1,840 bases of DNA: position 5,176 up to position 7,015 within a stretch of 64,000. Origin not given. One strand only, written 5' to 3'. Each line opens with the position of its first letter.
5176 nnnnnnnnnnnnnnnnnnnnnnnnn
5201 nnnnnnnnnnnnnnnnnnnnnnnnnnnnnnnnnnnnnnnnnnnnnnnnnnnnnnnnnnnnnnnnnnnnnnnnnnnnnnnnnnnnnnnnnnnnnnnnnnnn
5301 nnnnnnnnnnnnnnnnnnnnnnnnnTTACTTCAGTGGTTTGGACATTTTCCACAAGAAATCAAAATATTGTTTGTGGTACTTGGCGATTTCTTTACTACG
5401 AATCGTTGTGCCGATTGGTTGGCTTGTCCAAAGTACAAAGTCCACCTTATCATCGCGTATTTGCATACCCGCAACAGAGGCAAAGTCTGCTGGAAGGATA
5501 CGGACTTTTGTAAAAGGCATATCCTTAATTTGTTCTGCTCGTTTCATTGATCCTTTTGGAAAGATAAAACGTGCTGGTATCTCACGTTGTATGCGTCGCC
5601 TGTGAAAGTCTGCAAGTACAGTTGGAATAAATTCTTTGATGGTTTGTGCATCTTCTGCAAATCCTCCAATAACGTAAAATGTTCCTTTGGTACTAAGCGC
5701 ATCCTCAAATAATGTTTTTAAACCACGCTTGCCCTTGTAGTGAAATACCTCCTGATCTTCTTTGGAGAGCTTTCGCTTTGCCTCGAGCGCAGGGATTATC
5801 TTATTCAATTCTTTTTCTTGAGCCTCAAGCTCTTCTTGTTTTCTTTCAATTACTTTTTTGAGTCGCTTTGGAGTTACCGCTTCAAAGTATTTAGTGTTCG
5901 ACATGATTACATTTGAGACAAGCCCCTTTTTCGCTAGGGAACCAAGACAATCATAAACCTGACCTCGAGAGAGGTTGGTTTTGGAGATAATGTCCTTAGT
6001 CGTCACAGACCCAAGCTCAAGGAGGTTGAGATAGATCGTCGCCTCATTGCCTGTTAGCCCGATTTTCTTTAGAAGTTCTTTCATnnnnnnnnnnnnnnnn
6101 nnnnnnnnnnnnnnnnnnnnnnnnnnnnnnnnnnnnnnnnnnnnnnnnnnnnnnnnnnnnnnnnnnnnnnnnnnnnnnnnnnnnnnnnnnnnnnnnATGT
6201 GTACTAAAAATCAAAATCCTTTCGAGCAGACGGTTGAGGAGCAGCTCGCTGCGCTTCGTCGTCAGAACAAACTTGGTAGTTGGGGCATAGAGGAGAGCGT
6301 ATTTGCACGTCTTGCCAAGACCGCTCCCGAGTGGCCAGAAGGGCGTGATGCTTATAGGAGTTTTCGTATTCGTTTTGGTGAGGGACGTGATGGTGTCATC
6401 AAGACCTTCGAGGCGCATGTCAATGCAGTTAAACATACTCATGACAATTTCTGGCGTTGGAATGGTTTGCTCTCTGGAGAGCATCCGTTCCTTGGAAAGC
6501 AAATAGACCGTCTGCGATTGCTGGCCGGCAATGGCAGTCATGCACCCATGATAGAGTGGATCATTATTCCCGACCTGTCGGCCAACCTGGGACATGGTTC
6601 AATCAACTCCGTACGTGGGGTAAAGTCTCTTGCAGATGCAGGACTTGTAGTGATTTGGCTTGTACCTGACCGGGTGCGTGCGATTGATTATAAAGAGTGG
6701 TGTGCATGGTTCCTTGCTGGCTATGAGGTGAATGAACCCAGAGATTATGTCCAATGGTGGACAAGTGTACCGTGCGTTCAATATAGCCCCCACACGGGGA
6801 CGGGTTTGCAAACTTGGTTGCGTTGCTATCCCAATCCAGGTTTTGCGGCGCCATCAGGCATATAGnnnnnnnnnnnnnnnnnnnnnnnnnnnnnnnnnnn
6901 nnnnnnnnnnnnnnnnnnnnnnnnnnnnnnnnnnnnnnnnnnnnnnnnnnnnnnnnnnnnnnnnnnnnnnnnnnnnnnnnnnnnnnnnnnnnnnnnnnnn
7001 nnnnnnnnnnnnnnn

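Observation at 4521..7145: High-GC cassettes bounded by a 15-nt direct repeat and a shared about 75-nt hairpin/terminator module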

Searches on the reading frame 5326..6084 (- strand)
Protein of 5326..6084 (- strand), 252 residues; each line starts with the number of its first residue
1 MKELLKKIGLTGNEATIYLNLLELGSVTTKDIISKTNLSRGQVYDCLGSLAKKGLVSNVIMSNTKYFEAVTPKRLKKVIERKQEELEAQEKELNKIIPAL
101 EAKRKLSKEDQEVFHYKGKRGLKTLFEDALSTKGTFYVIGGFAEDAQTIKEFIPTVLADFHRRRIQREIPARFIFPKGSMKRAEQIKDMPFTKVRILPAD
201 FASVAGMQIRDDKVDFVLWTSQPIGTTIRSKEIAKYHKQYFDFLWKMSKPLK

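Call 7: search_protein_families(library=pfam, proteins=[window:5326-6084:-], max_evalue=0.01)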
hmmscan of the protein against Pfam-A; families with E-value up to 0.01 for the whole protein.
window:5326-6084:- (252 aa): 5 families
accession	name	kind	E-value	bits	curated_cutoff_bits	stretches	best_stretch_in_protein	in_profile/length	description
PF01978.25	TrmB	-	5.8e-16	58.5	25.6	1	5-72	1-67/68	Sugar-specific transcriptional regulator TrmB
PF22168.2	DIP2311-like_C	-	0.00017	22.2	27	1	16-59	9-52/63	Transcriptional regulator DIP2311-like, C-terminal domain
PF13463.12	HTH_27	-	0.0004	21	22.2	1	10-57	1-49/68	Winged helix DNA-binding domain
PF08221.17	HTH_9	-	0.00097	19.6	23.4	1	15-57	16-58/62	RNA polymerase III subunit RPC82 helix-turn-helix domain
PF12802.13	MarR_2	-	0.0033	18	27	1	9-56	2-50/61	MarR family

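Call 13: find_encoding_contigs(protein=window:5329-6084:-, flank=10000, max_places=10)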
Protein window:5329-6084:- (252 aa): 14 contigs read that carry it; 10 places shown.
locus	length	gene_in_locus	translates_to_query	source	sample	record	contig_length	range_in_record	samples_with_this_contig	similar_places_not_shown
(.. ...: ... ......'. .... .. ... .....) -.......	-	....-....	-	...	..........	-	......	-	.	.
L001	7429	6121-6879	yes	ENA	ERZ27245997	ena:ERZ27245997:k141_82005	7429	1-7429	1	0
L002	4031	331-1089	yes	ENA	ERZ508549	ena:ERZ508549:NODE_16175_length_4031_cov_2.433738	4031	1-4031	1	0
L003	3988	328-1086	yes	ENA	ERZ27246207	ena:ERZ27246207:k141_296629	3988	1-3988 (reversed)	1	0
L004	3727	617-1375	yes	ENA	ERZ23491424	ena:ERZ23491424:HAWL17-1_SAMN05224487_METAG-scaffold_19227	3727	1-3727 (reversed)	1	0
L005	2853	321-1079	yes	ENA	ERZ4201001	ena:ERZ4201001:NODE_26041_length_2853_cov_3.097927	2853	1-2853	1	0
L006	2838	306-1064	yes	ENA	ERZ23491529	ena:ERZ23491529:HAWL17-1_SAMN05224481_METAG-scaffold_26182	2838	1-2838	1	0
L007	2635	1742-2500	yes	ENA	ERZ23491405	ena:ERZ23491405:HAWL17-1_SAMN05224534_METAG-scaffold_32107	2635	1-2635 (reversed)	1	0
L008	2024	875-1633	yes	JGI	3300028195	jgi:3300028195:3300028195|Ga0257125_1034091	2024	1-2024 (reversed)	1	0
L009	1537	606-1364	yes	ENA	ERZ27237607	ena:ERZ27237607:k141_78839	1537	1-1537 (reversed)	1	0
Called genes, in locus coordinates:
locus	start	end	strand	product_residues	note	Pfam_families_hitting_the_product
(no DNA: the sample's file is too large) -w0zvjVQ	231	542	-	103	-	-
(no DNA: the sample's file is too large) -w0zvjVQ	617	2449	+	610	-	PF06480:FtsH_ext (weak), PF06068:TIP49 (faint), PF00004:AAA, PF07728:AAA_5 (weak), PF17862:AAA_lid_3, PF01434:Peptidase_M41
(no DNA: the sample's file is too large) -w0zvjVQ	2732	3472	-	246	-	-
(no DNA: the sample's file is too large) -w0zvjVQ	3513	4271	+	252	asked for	PF01978:TrmB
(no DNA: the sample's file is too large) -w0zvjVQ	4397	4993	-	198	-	-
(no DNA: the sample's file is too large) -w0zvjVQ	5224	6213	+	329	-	-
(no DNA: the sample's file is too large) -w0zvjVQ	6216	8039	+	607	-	PF00437:T2SSE, PF20720:nSTAND3 (faint)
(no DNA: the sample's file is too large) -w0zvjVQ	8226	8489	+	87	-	-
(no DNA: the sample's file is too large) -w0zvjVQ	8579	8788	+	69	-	-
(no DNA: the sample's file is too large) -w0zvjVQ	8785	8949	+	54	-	-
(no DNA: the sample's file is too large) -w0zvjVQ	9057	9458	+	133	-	-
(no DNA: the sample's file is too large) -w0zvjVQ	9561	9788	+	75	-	-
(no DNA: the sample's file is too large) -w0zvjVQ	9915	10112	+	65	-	-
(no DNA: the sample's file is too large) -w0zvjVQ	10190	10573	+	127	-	-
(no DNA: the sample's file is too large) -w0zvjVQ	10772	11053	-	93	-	PF01713:Smr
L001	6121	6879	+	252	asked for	PF01978:TrmB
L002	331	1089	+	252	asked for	PF01978:TrmB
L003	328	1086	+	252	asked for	PF01978:TrmB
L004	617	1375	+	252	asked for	PF01978:TrmB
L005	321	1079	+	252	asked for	PF01978:TrmB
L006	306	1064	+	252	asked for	PF01978:TrmB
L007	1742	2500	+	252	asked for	PF01978:TrmB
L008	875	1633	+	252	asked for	PF01978:TrmB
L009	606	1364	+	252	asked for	PF01978:TrmB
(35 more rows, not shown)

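Call 17: find_related_loci(query=window:5329-6084:-, collection=genome_contigs, flank=6000)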
Query window:5329-6084:- (252 aa) in genome_contigs; peptide patterns used: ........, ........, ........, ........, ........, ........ (x = any residue, [..] = any of these).
354 stretches matched a pattern; 1 encode a relative of the query (tblastn E <= 1e-3); 1 distinct loci.
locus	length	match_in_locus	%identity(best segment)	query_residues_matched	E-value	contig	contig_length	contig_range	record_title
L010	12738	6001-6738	29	5-249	2e-23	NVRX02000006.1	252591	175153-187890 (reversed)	MAG: Candidatus Wolfebacteria bacterium isolate NORP156 12336, whole genome shotgun sequence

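Call 50: find_homologous_proteins(query=window:5329-6084:-, max_evalue=1e-10)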
Query window:5329-6084:- (252 aa): 30 proteins with E <= 1e-10 among 795 candidates.
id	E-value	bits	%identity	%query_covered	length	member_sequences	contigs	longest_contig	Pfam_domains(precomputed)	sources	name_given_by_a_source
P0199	2.7e-160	549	100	100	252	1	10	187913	PF01978.26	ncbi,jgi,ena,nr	ncbi:hypothetical protein HN358_04500 [Candidatus Uhrbacteria bacterium]|jgi:sugar-specific transcri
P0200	8.6e-139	479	87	100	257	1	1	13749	PF01978.26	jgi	jgi:sugar-specific transcriptional regulator TrmB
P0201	9.6e-133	459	82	100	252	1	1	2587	PF01978.26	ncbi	-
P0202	1.0e-89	318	56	100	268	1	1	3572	PF01978.26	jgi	jgi:sugar-specific transcriptional regulator TrmB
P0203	1.6e-89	317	59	100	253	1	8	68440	PF01978.26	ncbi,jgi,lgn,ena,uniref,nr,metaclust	ncbi:MAG: hypothetical protein A2233_04170 [Candidatus Kerfeldbacteria bacterium RIFOXYA2_FULL_38_24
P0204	1.6e-87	311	57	99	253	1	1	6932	PF01978.26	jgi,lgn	jgi:sugar-specific transcriptional regulator TrmB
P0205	8.6e-85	302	56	99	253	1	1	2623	PF01978.26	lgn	-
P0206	1.9e-43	167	37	98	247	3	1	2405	PF01978.26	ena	-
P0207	4.1e-43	166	40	98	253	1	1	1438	PF01978.26,PF08221.18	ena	-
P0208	6.4e-38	149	36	99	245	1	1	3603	PF01978.26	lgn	-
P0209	4.9e-37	146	33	99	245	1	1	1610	PF01978.26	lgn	-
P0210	1.6e-35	141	30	96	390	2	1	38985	PF01978.26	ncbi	-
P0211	2.8e-35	140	35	99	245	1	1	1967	PF01978.26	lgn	-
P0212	3.1e-34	137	35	97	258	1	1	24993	PF01978.26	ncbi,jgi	-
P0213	1.0e-32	132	32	97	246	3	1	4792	PF01978.26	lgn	-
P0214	3.7e-32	130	33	96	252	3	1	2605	PF01978.26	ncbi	-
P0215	6.7e-32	129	35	98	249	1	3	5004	PF01978.26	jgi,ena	-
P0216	2.1e-30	124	33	98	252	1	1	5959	PF01978.26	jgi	jgi:sugar-specific transcriptional regulator TrmB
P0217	3.9e-30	123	33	98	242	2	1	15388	PF01978.26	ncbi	-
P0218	4.3e-30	123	34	98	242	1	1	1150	PF01978.26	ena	-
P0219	2.4e-29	121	31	98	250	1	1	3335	PF01978.26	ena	-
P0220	4.3e-29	120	35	98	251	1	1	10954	PF01978.26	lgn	-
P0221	1.6e-28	118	33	98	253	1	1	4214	PF01978.26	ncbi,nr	ncbi:MAG: helix-turn-helix domain-containing protein [Nanoarchaeota archaeon]|nr:helix-turn-helix do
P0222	1.9e-28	118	33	98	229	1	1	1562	PF01978.26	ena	-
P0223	7.5e-28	116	29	98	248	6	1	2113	PF01978.26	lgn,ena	-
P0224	3.8e-27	113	29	98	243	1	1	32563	PF01978.26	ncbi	-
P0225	8.8e-27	112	31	98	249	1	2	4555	PF01978.26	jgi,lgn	-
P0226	1.2e-23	102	33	99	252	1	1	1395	PF01978.26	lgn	-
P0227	1.8e-21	95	33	85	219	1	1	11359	PF01978.26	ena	-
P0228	6.7e-21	93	33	99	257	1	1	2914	PF01978.26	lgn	-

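Call 51: find_encoding_contigs(protein=P0200, flank=8000, max_places=3)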
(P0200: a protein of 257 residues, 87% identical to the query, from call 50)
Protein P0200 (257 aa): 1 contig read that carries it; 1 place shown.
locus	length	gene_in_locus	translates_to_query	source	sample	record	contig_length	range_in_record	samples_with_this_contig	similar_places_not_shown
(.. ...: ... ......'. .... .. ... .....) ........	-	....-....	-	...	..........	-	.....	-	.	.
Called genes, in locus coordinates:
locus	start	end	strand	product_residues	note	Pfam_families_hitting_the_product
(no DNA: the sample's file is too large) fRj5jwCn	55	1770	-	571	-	PF00239:Resolvase, PF07508:Recombinase (weak), PF13408:Zn_ribbon_recom (weak)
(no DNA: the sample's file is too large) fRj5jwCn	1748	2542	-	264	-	-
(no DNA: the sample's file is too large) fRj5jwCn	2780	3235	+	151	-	PF14470:bPH_3 (weak), PF03703:bPH_2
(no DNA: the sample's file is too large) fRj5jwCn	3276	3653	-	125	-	-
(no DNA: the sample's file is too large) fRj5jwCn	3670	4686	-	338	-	PF14022:DUF4238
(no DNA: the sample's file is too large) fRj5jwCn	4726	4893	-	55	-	-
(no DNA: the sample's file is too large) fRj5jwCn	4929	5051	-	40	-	-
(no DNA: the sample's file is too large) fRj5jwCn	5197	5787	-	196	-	-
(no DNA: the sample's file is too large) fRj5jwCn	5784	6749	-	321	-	-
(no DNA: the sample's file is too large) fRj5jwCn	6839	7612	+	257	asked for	PF01978:TrmB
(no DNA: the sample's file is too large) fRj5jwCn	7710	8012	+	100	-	-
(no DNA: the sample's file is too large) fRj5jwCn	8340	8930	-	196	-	-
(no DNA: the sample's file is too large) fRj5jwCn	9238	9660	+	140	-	-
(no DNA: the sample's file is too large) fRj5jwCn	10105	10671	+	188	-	PF13302:Acetyltransf_3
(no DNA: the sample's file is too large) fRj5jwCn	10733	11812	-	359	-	-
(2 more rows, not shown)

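Call 52: find_encoding_contigs(protein=P0201, flank=8000, max_places=3)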
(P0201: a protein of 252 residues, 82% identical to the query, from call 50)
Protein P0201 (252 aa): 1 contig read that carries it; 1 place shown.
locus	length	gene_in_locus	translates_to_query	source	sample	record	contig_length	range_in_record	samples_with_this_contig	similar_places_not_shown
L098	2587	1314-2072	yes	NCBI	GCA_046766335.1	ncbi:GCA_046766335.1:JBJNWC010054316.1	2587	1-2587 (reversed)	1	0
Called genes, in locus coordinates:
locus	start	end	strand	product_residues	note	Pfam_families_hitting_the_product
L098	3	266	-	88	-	?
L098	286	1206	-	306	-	-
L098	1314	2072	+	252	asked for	PF01978:TrmB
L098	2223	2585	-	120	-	?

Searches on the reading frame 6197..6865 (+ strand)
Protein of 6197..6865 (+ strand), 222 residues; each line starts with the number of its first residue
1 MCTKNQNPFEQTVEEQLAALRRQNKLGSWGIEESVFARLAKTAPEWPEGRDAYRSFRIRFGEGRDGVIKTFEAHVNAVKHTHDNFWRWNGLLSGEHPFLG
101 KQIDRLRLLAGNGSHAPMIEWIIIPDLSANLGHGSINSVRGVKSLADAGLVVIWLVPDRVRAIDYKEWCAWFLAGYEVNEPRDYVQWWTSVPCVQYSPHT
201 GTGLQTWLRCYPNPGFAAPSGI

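Call 7: search_protein_families(library=pfam, proteins=[window:6197-6865:+], max_evalue=0.01)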
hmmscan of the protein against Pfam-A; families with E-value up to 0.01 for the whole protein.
window:6197-6865:+ (222 aa): 0 families

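Call 30: find_homologous_proteins(query=window:6197-6862:+, max_evalue=0.001)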
Query window:6197-6862:+ (222 aa): 78 proteins with E <= 0.001 among 457 candidates.
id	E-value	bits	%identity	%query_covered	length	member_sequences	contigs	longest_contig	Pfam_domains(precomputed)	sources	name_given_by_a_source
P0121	2.9e-154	530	100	100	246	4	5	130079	-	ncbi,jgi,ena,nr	ncbi:hypothetical protein HN699_01590 [Candidatus Uhrbacteria bacterium]|jgi:hypothetical protein|nr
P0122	4.8e-89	316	69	91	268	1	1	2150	-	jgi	-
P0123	2.9e-88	314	70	89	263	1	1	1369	-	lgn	-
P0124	1.6e-87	311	65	98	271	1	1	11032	-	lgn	-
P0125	3.2e-86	307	69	90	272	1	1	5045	-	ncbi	-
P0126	1.7e-85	304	66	97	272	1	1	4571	-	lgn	-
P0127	1.4e-80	288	60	97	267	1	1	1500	-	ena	-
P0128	4.4e-79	283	59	97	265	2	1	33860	-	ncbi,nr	ncbi:hypothetical protein KJ910_00455 [Patescibacteria group bacterium]|nr:hypothetical protein [Pat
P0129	4.4e-79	283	66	86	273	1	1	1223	-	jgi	jgi:hypothetical protein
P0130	4.9e-78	280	60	98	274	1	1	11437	-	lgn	-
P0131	1.6e-77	278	59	97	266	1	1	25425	-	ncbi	-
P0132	1.8e-77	278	60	98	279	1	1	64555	-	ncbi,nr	ncbi:MAG: hypothetical protein U9Q03_04885 [Patescibacteria group bacterium]|nr:hypothetical protein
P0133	2.6e-76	274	66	86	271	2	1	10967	-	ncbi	ncbi:MAG: hypothetical protein ABIH67_04535 [Candidatus Uhrbacteria bacterium]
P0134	3.8e-75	271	61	89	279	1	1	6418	-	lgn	-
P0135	8.6e-75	269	62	87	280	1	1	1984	-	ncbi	-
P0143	8.0e-71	256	58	88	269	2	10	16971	-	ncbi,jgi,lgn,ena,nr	ncbi:hypothetical protein HOI18_01005 [Candidatus Uhrbacteria bacterium]|jgi:hypothetical protein|nr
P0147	1.9e-69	252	54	96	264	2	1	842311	-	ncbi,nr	ncbi:hypothetical protein EPO34_04120 [Patescibacteria group bacterium]|nr:MAG: hypothetical protein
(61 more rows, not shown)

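Call 41: find_encoding_contigs(protein=P0147, flank=5000, max_places=2)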
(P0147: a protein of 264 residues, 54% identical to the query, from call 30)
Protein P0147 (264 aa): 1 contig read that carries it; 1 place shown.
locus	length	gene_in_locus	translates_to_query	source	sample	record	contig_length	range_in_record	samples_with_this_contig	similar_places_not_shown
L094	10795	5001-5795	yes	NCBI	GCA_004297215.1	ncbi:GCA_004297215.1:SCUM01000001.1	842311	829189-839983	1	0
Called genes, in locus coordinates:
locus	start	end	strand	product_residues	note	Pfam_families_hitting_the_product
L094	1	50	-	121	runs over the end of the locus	PF06262:Zincin_1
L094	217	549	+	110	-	PF13083:KH_KhpA-B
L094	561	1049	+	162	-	PF05635:23S_rRNA_IVP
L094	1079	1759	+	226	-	PF01746:tRNA_m1G_MT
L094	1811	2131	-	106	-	PF00886:Ribosomal_S16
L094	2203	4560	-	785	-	PF02463:SMC_N, PF13175:AAA_15 (faint), PF13476:AAA_23, PF13304:AAA_21 (weak)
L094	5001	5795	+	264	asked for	-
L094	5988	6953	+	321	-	PF01368:DHH, PF02272:DHHA1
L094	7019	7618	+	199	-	PF00574:CLP_protease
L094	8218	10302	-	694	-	PF12229:PG_binding_4 (weak), PF04294:VanW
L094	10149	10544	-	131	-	PF00011:HSP20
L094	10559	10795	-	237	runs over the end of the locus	PF18916:Lycopene_cyc (weak)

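Call 42: find_encoding_contigs(protein=P0143, flank=6000, max_places=4)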
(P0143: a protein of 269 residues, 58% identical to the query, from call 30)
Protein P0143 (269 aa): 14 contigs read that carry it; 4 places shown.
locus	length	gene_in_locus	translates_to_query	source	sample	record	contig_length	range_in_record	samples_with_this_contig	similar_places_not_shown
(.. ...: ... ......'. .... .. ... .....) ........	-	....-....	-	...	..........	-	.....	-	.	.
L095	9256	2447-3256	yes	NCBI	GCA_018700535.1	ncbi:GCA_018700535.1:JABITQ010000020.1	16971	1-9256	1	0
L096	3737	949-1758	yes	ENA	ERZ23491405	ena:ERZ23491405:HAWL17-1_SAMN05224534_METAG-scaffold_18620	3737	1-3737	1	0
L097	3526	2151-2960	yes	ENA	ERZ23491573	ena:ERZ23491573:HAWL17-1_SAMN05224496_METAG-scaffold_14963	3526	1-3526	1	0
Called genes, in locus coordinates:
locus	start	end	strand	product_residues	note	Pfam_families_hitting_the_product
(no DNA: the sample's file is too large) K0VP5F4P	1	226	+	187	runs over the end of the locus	-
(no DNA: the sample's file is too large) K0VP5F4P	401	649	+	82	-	-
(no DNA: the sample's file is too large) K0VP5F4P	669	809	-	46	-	-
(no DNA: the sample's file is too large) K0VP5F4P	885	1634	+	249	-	-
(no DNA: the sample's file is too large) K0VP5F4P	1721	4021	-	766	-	PF02463:SMC_N, PF13175:AAA_15 (faint), PF13476:AAA_23, PF13304:AAA_21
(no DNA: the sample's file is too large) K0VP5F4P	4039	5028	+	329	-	PF01368:DHH, PF02272:DHHA1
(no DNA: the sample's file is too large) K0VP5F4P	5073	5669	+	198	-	PF00574:CLP_protease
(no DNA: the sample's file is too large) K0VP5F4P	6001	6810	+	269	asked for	-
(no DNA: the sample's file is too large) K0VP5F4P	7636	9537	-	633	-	PF12229:PG_binding_4 (faint), PF04294:VanW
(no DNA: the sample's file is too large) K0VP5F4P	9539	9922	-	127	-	PF00011:HSP20, PF17886:ArsA_HSP20 (faint)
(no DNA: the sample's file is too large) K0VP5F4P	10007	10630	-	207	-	?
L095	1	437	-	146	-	PF02463:SMC_N, PF13175:AAA_15, PF13476:AAA_23, PF13555:AAA_29 (weak), PF13304:AAA_21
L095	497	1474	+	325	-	PF01368:DHH, PF02272:DHHA1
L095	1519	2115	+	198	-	PF00574:CLP_protease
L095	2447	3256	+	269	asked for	-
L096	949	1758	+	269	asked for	-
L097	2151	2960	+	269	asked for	-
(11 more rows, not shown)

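Call 62: find_encoding_contigs(protein=P0132, flank=6000, max_places=2)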
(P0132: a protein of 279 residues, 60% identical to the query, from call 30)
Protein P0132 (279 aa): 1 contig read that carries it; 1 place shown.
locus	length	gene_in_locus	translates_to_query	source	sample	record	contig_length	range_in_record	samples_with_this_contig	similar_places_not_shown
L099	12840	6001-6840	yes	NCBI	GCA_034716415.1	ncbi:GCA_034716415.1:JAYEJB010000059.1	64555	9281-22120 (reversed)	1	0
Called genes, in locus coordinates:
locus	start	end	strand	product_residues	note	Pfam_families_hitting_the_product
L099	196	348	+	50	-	-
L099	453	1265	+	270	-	-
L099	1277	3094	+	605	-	PF01807:Zn_ribbon_DnaG, PF08275:DNAG_N, PF01751:Toprim, PF13155:Toprim_2, PF13362:Toprim_3 (weak), PF13662:Toprim_4, PF10410:DnaB_bind (weak)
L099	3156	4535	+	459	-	-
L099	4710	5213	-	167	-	-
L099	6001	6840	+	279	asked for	-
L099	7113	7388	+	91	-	-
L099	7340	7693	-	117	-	PF22296:bAvd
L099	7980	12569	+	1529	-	PF28492:Beta_helix_4, PF13229:Beta_helix (weak), PF28492:Beta_helix_4 (weak)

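Call 67: search_solved_structures(query=A3, max_evalue=1)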
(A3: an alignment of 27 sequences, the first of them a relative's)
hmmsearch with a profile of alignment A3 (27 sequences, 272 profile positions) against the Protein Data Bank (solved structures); distinct sequences matched with E-value up to 1: 2.
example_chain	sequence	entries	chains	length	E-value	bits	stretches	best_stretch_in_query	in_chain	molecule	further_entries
8j9b_H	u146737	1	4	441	0.012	18.2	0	45-105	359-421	Type IV secretion protein Dot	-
9b2z_A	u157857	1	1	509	0.025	17.2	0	46-105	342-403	Type IV secretion protein Dot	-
